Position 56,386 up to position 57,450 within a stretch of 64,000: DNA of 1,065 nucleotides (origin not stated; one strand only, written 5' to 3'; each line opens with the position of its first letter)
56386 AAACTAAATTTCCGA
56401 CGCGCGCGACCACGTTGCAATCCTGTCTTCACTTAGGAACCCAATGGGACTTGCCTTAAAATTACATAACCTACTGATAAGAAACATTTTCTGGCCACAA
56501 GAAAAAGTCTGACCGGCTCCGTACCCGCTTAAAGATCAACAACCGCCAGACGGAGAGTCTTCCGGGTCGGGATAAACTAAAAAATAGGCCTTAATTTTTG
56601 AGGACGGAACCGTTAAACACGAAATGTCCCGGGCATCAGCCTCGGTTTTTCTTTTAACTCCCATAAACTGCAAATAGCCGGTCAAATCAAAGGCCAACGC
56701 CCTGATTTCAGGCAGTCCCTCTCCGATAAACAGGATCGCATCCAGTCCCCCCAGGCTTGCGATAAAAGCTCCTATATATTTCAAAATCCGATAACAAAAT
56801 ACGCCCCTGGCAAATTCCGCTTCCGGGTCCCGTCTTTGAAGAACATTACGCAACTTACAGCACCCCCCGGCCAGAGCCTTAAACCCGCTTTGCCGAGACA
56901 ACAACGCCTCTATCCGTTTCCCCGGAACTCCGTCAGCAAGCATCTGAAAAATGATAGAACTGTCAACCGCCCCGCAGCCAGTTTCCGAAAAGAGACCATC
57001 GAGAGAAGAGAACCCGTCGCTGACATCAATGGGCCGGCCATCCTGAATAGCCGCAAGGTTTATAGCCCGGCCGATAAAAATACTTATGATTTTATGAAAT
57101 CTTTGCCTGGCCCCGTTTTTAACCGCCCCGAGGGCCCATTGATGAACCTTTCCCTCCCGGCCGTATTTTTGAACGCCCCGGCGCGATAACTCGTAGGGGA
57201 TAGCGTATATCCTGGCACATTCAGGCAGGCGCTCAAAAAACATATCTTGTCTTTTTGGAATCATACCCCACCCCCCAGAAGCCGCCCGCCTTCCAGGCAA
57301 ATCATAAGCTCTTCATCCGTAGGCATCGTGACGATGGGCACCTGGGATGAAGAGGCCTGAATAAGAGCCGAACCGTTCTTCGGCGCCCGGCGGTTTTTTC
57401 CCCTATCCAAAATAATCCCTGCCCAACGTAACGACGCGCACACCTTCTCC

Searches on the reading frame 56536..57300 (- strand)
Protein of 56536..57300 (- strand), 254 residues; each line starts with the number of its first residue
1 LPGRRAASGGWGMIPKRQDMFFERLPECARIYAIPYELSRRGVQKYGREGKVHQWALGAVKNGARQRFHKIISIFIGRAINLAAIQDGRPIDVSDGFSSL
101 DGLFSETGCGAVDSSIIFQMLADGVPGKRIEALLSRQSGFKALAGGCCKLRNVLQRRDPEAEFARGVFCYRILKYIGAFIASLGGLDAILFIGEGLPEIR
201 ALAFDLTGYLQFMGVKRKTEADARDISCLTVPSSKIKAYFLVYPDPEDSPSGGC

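Call 85: search_protein_families(library=pfam, proteins=[window:56536-57300:-], max_evalue=0.00001)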
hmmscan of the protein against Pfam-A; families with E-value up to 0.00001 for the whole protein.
window:56536-57300:- (254 aa): 1 family
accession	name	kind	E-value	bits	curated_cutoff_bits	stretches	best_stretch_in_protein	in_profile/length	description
PF00871.23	Acetate_kinase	-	2.5e-31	109.2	22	1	20-237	148-378/392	Acetokinase family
